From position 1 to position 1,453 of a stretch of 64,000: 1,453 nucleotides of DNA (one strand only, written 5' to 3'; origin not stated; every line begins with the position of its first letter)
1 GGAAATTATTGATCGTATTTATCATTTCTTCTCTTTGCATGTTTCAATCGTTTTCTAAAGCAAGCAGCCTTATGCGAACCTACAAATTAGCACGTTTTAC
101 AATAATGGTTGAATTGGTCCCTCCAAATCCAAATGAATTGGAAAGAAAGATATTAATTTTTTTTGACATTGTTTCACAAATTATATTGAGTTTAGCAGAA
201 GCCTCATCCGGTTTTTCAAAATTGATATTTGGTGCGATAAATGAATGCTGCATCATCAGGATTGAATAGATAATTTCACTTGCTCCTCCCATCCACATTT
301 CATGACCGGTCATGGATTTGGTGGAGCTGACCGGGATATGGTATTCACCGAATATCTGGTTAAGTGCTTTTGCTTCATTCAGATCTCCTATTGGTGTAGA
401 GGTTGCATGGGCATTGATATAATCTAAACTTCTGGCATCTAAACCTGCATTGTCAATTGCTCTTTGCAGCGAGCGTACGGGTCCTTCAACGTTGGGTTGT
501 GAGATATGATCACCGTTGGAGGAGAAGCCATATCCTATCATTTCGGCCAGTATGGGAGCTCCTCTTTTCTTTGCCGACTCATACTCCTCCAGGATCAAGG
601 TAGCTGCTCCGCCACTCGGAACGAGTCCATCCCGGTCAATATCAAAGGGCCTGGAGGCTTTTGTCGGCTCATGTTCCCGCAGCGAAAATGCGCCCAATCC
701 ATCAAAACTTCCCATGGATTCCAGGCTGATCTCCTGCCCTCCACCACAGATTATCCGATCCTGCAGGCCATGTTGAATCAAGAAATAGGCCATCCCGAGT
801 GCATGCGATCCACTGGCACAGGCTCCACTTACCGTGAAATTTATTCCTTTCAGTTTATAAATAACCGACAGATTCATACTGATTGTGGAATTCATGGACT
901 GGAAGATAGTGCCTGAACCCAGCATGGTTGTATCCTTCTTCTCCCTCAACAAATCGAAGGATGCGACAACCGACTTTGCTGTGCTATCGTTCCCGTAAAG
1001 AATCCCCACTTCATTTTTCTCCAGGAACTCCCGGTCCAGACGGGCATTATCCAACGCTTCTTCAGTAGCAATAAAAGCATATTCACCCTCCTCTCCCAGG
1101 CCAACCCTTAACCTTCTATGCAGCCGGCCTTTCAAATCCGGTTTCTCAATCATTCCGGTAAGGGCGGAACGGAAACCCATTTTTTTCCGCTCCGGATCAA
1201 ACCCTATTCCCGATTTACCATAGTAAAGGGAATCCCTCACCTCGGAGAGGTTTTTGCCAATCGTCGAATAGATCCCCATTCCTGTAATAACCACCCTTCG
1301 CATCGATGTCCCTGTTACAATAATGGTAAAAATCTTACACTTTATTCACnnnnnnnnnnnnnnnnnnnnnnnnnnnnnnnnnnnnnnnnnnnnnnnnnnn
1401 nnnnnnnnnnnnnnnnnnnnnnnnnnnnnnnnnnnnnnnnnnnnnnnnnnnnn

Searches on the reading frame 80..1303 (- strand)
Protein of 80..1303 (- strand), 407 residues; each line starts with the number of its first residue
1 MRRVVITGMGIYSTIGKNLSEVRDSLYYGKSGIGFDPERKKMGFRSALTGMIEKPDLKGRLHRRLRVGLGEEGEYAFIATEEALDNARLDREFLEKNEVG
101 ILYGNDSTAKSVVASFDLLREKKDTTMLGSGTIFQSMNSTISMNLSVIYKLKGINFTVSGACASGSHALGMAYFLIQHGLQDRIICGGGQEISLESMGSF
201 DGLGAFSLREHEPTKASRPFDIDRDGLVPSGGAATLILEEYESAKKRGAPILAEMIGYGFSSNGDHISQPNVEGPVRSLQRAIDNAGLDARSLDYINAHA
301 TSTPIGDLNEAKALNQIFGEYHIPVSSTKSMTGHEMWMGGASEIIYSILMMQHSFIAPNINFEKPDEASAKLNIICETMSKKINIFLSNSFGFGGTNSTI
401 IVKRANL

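Call 8: search_protein_families(library=pfam, proteins=[window:80-1303:-], max_evalue=0.001)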
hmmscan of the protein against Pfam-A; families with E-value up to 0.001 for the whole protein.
window:80-1303:- (407 aa): 2 families
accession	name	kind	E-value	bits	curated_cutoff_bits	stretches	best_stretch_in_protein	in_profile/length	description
PF00109.32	ketoacyl-synt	-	1.7e-31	110.1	20.8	1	1-244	1-252/252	Beta-ketoacyl synthase, N-terminal domain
PF02801.28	Ketoacyl-synt_C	-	1.9e-29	102.5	20.8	1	252-363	1-119/119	Beta-ketoacyl synthase, C-terminal domain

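Call 28: search_protein_families(library=ncbifam, proteins=[window:80-1303:-], max_evalue=1e-8)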
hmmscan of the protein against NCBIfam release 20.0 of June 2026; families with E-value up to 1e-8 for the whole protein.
window:80-1303:- (407 aa): 19 families
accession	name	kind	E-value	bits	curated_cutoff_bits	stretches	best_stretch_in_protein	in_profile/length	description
NF005935.0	PRK07967.1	equivalog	2.4e-117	392.2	630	1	1-405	1-404/406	beta-ketoacyl-ACP synthase I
TIGR03150.1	fabF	equivalog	1.2e-100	337.1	493.75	1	2-403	1-407/407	beta-ketoacyl-ACP synthase II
NF005589.0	PRK07314.1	subfamily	9.2e-99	331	387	1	1-405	3-412/413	beta-ketoacyl-ACP synthase II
NF006587.0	PRK09116.1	equivalog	4.5e-95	318.8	470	1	1-405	1-407/408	beta-ketoacyl-ACP synthase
NF004970.0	PRK06333.1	subfamily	1.2e-81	274.7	525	1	1-404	3-421/424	beta-ketoacyl-ACP synthase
NF006274.0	PRK08439.1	equivalog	2.2e-78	263.9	621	1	1-404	1-405/406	beta-ketoacyl-ACP synthase II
NF005490.0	PRK07103.1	equivalog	3.7e-69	233.8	445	1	1-405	3-413/414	polyketide beta-ketoacyl:acyl carrier protein synthase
NF006434.0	PRK08722.1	equivalog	3.8e-68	230.2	759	1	2-404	4-413/414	beta-ketoacyl-ACP synthase II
NF005076.0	PRK06501.1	equivalog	3e-66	224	629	1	4-404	13-422/425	beta-ketoacyl-ACP synthase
NF006618.0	PRK09185.1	subfamily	7e-59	199.8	407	1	1-405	2-393/394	beta-ketoacyl-ACP synthase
NF005916.1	PRK07910.1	equivalog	3.4e-55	187.7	560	1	99-402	110-415/418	KasA/KasB family beta-ketoacyl-ACP synthase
NF004618.0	PRK05952.1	equivalog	1.7e-54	185.2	455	1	3-405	3-383/384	beta-ketoacyl-ACP synthase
NF058662.1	cispenta_AmcF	equivalog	1.5e-44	152.5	325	1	4-403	2-368/369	cispentacin biosynthesis acyltransferase subunit AmcF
NF040607.1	mycolic_Pks13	equivalog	7.8e-31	106.4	2100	1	80-404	196-525/1680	polyketide synthase Pks13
NF041183.1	Pks2_ls1_myc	equivalog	1.2e-27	95.3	2400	1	81-404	99-424/2086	sulfolipid-1 biosynthesis phthioceranic/hydroxyphthioceranic acid synthase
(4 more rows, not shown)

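Call 30: find_encoding_contigs(protein=window:80-1303:-, flank=10000, max_places=3)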
Protein window:80-1303:- (407 aa): 5 contigs read that carry it; 3 places shown.
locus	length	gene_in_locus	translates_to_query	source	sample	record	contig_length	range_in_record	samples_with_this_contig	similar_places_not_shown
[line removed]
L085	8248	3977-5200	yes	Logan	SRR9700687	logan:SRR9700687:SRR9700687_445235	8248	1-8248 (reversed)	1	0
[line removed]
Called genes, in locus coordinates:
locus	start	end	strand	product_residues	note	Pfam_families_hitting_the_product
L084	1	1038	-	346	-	?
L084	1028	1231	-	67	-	-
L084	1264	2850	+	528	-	PF02310:B12-binding, PF04055:Radical_SAM, PF13282:DUF4070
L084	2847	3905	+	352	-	PF02737:3HCDH_N, PF00725:3HCDH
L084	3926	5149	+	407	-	PF00109:ketoacyl-synt, PF02801:Ketoacyl-synt_C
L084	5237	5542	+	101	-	PF00550:PP-binding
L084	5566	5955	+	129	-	PF01648:ACPS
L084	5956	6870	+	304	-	PF00698:Acyl_transf_1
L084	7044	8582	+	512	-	PF00221:Lyase_aromatic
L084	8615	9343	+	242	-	PF00106:adh_short, PF08659:KR, PF13561:adh_short_C2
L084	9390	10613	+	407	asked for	PF00109:ketoacyl-synt, PF02801:Ketoacyl-synt_C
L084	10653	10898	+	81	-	PF00550:PP-binding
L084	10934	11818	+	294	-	PF03279:Lip_A_acyltrans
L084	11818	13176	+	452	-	PF02310:B12-binding, PF04055:Radical_SAM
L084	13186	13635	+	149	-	PF22817:ApeP-like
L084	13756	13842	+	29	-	?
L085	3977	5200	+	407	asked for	PF00109:ketoacyl-synt, PF02801:Ketoacyl-synt_C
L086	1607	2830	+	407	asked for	PF00109:ketoacyl-synt, PF02801:Ketoacyl-synt_C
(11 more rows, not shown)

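Call 33: search_protein_families(library=ncbifam, proteins=[L084:11818-13176:+, L084:10934-11818:+, L084:13186-13635:+], max_evalue=1e-10)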
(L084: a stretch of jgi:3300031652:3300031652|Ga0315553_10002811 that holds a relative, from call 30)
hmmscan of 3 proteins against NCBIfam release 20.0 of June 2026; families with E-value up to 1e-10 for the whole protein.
L084:11818-13176:+ (452 aa): 14 families
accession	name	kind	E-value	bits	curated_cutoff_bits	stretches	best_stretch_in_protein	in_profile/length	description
TIGR04072.2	rSAM_ladder_B12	equivalog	2.7e-127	425.1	360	1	5-451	1-442/443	lipid biosynthesis B12-binding/radical SAM protein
TIGR04385.1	B12_rSAM_cofa1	equivalog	3.9e-52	177.9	450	1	19-421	17-431/438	B12 lower ligand biosynthesis radical SAM protein BzaD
NF045585.1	rSAM_slr0320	equivalog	2.8e-32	111.9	775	1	89-407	126-460/511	photosystem II high light acclimation radical SAM protein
TIGR04428.1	B12_rSAM_trp_MT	equivalog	5.1e-31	107.7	500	2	184-381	209-418/558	tryptophan 2-C-methyltransferase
TIGR03471.1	HpnJ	equivalog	8.3e-28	97.5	577.6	1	148-396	142-399/472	hopanoid biosynthesis associated radical SAM protein HpnJ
TIGR04479.1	bcpD_PhpK_rSAM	subfamily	1e-27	96.7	600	1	19-356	69-404/504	PhpK family radical SAM P-methyltransferase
TIGR04014.1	B12_SAM_MJ_0865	equivalog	2.4e-24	85.9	360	1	93-367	59-342/434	methyl-coenzyme M reductase glutamine C-methyltransferase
TIGR04013.1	B12_SAM_MJ_1487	hypoth_equivalog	1.3e-22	80.2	251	1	87-363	58-335/382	TIGR04013 family B12-binding domain/radical SAM domain-containing protein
TIGR04367.1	HpnR_B12_rSAM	equivalog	1.7e-22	79.6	650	1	20-372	20-367/490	hopanoid C-3 methylase HpnR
TIGR02026.1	BchE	equivalog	5.6e-22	78.3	481.35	1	86-358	77-362/497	magnesium-protoporphyrin IX monomethyl ester anaerobic oxidative cyclase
NF033070.1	rSAM_AprD4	equivalog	2.9e-19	69.3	500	1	189-405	193-413/456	AprD4 family radical SAM diol-dehydratase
NF038361.1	rSAM_Sden_1168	equivalog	3.7e-18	65.4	575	1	65-396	141-485/560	Sden_1168 family B12-binding radical SAM P-methyltransferase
TIGR04295.1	B12_rSAM_oligo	hypoth_equivalog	8.8e-15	54.3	400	1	92-315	94-315/422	TIGR04295 family B12-binding domain-containing radical SAM protein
TIGR03975.1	rSAM_ocin_1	subfamily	6.3e-14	51.4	281.85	1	115-354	174-423/606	RiPP maturation radical SAM C-methyltransferase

L084:10934-11818:+ (294 aa): 1 family
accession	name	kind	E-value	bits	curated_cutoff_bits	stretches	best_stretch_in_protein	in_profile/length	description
NF006270.0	PRK08419.1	equivalog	8.2e-12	45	248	1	15-290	10-288/298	lipid A biosynthesis lauroyl acyltransferase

L084:13186-13635:+ (149 aa): 0 families

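Call 64: search_solved_structures(query=L084:11818-13176:+, max_evalue=0.01)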
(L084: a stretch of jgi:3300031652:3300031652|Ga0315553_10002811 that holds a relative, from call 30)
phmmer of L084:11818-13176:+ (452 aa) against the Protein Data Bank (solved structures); distinct sequences matched with E-value up to 0.01: 6.
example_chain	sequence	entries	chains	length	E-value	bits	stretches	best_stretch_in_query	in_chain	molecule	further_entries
6wte_A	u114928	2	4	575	6.4e-23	84.3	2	184-380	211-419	B12-binding domain-containing protein | Tryptophan-C2-methyltransferase containing B12-binding domain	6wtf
6fd2_B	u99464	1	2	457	1.2e-14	57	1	188-398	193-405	Putative apramycin biosynthetic oxidoreductase 4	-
9ccb_A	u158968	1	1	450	6.4e-10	41.5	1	104-380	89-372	Radical SAM core domain-containing protein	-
9n1b_A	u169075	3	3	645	7.4e-09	38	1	129-264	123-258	Radical SAM protein | Radical SAM enzyme CysS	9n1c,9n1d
5ul2_A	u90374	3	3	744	8.8e-05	24.5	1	23-333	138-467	OxsB protein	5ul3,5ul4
7kdx_A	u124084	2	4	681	0.00052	22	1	93-261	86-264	Methyltransferase TokK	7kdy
